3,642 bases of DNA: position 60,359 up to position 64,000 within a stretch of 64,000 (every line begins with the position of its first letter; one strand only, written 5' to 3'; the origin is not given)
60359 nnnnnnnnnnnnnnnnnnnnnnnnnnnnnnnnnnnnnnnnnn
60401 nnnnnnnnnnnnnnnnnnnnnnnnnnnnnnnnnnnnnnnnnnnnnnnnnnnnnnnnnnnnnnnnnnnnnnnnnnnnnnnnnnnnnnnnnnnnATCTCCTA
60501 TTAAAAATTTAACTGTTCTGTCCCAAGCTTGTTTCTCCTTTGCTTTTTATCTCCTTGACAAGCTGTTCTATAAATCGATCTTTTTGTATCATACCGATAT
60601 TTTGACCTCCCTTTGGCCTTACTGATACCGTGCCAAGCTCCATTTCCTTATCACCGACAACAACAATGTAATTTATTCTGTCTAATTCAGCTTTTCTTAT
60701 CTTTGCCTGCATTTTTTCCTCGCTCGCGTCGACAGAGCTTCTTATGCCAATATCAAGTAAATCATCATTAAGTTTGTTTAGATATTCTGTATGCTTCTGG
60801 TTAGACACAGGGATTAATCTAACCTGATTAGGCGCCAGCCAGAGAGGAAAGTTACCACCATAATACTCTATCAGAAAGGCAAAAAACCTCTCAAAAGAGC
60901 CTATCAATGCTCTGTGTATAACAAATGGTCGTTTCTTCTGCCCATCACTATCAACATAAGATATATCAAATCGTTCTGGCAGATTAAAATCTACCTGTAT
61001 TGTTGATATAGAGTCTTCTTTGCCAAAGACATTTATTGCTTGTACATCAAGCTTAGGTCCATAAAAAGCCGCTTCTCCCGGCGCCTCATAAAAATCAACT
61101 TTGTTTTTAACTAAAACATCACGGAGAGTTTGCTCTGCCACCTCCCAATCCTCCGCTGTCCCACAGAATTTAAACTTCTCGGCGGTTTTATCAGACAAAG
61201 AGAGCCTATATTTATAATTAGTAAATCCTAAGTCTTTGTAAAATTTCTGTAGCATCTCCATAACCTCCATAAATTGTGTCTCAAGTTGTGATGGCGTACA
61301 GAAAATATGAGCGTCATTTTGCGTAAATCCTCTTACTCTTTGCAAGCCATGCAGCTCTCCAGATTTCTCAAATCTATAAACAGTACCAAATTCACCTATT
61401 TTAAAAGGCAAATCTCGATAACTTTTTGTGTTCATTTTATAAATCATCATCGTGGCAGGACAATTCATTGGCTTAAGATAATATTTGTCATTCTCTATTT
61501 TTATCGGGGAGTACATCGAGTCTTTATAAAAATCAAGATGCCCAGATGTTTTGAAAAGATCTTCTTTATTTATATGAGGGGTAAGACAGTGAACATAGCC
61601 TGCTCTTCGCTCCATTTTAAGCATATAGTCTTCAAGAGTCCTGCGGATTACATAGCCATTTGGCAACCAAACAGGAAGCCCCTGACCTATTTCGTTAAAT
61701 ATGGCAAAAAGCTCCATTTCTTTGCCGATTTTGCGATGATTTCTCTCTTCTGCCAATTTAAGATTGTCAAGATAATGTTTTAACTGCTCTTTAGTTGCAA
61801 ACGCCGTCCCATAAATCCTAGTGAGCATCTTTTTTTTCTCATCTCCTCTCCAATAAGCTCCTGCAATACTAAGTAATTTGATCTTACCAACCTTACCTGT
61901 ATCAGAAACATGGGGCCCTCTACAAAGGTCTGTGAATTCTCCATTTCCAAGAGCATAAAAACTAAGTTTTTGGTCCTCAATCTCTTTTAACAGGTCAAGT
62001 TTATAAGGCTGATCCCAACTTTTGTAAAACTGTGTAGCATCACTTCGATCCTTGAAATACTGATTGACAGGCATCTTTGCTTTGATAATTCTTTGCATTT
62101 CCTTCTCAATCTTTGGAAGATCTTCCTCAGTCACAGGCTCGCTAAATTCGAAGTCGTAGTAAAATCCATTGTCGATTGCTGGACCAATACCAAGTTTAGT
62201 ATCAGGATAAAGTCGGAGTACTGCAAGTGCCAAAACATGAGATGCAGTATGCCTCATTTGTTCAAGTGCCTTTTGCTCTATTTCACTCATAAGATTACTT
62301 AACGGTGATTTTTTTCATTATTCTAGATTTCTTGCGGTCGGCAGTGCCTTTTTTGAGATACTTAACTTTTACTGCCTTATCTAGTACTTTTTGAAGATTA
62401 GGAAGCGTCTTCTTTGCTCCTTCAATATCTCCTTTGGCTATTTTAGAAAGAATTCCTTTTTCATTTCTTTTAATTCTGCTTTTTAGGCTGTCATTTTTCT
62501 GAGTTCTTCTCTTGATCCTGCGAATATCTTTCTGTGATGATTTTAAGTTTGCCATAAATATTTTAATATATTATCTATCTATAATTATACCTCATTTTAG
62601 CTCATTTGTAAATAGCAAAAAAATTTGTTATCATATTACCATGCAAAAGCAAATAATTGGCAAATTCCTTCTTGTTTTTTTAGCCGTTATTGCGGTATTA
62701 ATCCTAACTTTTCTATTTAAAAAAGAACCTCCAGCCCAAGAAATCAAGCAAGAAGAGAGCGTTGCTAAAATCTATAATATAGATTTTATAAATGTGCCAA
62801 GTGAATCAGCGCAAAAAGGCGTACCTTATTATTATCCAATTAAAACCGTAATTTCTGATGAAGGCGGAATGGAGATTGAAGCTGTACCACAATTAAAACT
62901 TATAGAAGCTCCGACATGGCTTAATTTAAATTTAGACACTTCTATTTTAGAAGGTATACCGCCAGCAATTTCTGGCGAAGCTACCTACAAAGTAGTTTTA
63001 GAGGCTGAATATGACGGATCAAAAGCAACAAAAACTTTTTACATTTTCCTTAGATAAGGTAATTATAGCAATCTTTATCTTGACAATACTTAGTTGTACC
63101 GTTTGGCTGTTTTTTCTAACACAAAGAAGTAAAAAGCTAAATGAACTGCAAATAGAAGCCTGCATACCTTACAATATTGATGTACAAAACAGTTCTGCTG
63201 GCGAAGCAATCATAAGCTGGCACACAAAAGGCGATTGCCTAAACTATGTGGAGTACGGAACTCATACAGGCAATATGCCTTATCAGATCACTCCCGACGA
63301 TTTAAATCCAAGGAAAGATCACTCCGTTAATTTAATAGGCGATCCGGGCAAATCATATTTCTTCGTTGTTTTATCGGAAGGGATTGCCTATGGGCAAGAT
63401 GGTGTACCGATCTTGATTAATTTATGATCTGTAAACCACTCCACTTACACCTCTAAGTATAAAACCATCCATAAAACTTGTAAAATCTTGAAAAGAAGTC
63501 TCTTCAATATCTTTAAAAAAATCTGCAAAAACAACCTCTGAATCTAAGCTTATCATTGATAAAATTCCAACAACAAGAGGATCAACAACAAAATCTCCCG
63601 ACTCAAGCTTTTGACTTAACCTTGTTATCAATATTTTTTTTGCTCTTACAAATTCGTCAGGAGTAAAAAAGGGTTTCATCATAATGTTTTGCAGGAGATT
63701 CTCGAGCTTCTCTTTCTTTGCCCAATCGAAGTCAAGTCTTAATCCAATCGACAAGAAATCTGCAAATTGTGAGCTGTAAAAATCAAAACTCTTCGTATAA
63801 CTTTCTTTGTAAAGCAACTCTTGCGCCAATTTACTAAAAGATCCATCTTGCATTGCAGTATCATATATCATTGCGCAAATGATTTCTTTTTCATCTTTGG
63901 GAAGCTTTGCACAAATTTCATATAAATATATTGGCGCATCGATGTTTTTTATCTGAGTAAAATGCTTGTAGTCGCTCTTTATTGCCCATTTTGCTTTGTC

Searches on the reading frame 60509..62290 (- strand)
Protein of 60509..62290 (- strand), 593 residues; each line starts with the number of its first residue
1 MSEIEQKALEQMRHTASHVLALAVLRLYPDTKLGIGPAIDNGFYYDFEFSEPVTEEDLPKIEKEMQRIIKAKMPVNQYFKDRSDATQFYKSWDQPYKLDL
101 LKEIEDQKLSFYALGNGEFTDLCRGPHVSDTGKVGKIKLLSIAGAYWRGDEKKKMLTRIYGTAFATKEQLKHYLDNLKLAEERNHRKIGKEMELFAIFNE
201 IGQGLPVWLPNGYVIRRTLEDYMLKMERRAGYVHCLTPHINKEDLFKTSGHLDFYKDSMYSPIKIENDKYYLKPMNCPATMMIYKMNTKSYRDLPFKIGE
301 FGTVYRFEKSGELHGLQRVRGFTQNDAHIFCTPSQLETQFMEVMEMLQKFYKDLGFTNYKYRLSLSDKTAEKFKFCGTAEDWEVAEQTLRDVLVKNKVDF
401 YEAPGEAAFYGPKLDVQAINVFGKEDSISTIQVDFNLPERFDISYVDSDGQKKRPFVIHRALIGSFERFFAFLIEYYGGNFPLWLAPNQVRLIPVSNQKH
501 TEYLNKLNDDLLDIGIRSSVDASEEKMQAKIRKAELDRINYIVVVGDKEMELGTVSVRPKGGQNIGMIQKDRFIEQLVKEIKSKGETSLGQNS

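Call 58: search_protein_families(library=pfam, proteins=[window:60509-62290:-], max_evalue=0.001)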
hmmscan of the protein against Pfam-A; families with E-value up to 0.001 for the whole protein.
window:60509-62290:- (593 aa): 3 families
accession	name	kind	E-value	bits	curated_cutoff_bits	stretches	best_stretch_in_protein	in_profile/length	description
PF00587.30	tRNA-synt_2b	-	1.6e-45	155.8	29.3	1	265-476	5-178/179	tRNA synthetase class II core domain (G, H, P, S and T)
PF03129.25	HGTP_anticodon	-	1.5e-17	63.9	21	1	489-579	1-93/94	Anticodon binding domain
PF07973.19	tRNA_SAD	-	2.5e-14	53.4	24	1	111-160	3-44/44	Threonyl and Alanyl tRNA synthetase second additional domain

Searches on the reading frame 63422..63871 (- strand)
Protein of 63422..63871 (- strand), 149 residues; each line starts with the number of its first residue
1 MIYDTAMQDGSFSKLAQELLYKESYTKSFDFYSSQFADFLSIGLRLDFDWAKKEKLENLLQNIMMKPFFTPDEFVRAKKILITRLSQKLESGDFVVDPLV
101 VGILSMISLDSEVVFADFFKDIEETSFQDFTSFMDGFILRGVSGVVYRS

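Call 96: find_encoding_contigs(protein=window:63422-63871:-, flank=10000, max_places=2)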
Protein window:63422-63871:- (149 aa): no gene with exactly this product is on record in the collection.
